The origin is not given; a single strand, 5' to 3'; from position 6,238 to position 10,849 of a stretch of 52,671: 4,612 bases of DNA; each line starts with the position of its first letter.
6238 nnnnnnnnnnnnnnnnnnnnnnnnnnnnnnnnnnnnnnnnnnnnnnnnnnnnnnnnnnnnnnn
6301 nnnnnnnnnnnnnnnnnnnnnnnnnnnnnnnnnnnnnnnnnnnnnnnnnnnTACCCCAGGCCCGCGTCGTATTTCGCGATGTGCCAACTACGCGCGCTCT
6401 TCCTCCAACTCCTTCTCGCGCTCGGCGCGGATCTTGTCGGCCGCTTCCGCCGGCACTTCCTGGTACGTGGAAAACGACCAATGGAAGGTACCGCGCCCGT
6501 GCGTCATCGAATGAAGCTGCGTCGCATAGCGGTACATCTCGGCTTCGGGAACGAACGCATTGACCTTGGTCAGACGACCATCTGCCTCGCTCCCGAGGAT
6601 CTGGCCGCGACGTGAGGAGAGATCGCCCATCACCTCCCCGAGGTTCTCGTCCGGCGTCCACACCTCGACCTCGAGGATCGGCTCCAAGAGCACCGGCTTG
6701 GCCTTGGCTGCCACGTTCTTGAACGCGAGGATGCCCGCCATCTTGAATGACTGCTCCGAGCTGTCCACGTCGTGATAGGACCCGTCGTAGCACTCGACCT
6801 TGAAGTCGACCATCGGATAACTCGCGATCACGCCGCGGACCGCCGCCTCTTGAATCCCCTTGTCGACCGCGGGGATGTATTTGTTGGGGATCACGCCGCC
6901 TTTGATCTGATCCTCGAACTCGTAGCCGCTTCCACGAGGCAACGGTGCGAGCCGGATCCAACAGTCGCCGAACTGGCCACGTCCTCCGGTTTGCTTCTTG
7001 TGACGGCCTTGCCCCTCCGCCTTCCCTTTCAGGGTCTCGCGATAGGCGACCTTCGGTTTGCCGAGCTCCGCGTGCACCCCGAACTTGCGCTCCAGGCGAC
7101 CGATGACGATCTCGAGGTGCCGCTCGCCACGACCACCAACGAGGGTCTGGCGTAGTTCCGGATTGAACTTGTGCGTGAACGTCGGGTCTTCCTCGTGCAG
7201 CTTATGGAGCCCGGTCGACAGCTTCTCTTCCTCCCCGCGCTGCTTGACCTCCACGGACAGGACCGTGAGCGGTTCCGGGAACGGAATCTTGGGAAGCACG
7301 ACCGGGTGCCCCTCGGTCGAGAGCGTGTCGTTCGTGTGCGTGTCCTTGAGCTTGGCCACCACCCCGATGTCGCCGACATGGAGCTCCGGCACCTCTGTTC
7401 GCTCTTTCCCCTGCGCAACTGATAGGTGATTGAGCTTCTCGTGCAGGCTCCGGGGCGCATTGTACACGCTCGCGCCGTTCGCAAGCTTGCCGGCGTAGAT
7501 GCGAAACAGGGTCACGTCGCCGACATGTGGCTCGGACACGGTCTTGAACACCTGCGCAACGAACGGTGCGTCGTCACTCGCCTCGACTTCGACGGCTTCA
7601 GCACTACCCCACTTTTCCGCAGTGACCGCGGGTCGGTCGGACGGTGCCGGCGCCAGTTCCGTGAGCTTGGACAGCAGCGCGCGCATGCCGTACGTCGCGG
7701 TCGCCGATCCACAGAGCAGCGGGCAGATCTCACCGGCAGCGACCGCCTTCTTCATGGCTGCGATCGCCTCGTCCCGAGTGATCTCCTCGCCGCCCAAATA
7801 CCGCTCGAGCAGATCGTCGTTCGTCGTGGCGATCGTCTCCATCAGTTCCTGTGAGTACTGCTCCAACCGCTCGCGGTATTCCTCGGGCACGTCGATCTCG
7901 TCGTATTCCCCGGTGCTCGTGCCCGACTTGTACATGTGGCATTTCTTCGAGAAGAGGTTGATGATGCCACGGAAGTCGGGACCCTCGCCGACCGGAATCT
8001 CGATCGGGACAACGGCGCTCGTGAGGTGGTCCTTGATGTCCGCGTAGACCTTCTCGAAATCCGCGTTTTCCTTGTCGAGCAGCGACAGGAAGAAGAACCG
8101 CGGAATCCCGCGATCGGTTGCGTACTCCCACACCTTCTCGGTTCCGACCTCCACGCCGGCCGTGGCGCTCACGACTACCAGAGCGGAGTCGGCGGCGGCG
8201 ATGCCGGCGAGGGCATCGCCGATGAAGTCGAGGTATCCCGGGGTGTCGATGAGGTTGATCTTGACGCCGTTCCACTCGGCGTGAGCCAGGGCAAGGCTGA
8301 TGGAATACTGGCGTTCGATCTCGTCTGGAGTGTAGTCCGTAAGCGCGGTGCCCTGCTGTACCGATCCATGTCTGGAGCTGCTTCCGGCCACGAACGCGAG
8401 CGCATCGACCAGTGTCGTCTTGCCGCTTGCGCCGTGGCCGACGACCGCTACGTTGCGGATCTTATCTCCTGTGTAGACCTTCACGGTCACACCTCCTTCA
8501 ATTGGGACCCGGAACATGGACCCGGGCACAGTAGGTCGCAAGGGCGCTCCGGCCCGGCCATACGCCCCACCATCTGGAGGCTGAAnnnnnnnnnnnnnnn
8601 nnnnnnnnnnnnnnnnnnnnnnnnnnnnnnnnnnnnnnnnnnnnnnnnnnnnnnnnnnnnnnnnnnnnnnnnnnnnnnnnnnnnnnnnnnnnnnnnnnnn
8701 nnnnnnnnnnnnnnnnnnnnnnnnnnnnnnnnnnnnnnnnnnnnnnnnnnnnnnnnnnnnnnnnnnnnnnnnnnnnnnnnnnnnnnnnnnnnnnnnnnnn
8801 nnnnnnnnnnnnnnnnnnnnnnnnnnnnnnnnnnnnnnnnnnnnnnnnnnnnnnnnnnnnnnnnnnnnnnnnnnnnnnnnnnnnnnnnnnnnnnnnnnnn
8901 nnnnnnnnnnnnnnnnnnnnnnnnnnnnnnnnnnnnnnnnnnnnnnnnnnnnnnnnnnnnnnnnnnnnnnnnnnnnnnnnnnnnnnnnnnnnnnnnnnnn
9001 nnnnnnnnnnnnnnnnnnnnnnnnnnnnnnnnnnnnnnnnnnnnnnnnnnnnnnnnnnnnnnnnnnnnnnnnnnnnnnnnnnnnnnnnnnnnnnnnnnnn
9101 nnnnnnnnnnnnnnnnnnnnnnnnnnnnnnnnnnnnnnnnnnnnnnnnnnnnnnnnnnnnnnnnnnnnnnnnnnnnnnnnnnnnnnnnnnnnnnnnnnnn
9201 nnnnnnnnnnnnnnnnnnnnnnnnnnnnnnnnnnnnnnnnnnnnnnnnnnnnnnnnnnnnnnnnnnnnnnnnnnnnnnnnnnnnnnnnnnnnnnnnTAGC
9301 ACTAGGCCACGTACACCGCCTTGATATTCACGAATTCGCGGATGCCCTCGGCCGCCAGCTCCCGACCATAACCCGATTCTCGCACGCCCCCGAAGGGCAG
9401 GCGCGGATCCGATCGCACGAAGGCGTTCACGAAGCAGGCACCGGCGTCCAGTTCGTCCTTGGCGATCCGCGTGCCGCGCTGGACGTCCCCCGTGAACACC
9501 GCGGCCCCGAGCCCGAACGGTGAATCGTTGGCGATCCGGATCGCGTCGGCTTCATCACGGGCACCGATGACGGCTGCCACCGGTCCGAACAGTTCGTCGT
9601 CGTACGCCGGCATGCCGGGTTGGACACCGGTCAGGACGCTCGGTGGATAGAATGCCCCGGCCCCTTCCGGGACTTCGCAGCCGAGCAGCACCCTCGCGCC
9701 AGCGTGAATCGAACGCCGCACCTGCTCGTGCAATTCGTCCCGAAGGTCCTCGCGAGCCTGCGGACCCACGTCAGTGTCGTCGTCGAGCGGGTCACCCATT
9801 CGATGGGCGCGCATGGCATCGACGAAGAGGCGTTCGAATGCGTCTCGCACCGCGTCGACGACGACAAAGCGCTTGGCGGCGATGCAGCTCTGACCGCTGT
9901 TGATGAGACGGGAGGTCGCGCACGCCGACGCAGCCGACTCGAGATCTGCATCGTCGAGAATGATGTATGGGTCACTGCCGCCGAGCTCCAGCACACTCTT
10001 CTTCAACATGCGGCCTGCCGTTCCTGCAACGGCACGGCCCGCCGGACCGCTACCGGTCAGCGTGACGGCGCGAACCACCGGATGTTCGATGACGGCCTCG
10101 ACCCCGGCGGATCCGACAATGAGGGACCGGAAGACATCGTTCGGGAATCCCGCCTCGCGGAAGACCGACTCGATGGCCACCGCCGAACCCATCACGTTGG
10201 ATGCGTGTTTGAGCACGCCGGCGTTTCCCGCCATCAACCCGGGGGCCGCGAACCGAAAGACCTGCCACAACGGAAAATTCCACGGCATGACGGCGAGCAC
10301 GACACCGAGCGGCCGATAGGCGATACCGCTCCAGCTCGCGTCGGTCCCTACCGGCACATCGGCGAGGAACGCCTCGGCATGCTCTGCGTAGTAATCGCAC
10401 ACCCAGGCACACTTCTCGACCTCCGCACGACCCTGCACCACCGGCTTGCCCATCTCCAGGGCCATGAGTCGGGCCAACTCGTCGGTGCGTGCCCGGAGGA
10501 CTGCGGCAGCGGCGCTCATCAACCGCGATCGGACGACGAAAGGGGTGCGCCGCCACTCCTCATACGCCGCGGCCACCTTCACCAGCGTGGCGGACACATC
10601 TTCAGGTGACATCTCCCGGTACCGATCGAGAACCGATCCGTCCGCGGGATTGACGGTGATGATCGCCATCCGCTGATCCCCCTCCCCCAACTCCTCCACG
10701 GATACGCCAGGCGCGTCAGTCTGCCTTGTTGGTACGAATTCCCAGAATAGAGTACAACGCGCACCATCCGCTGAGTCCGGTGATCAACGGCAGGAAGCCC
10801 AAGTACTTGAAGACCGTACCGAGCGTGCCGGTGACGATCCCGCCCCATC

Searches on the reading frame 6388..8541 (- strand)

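Call 46: search_protein_families(library=pfam, proteins=[window:6388-8541:-], max_evalue=0.00001)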
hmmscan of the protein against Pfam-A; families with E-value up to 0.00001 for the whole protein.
window:6388-8541:- (717 aa): 6 families
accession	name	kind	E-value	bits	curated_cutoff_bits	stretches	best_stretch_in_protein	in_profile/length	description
PF03764.24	EFG_IV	-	4.9e-42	143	24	1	496-615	1-121/121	Elongation factor G, domain IV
PF00009.33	GTP_EFTU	-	1.2e-40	139.5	26.5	1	27-298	2-187/188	Elongation factor Tu GTP binding domain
PF00679.30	EFG_C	-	7.8e-27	93.6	27.9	1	617-703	1-88/89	Elongation factor G C-terminus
PF14492.12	EFG_III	-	4e-23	81.7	27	1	421-495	1-75/75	Elongation Factor G, domain III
PF22042.2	EF-G_D2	-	6.1e-10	39.5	27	1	326-409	1-83/84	Elongation factor G domain 2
PF03144.31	GTP_EFTU_D2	-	9.2e-07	29.6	30.3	1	341-407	1-72/73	Elongation factor Tu domain 2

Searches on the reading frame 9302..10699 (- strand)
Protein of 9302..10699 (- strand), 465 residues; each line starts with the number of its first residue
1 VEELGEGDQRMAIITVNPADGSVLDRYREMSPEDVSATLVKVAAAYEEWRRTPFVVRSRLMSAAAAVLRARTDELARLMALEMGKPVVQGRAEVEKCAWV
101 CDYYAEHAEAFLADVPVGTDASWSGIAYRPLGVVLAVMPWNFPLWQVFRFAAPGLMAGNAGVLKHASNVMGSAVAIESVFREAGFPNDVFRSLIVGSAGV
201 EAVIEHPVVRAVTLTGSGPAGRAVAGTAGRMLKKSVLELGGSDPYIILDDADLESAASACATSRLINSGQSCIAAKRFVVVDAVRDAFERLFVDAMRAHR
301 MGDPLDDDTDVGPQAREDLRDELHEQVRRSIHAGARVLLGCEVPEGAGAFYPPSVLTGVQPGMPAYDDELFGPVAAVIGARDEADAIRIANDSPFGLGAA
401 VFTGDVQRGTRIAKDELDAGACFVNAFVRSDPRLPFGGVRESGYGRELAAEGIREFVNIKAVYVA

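Call 45: search_protein_families(library=pfam, proteins=[window:9302-10699:-], max_evalue=0.00001)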
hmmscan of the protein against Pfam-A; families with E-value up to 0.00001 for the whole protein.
window:9302-10699:- (465 aa): 1 family
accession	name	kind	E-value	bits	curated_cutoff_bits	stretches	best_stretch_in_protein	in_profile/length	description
PF00171.27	Aldedh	-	4.1e-130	434.9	23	1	11-462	8-461/461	Aldehyde dehydrogenase family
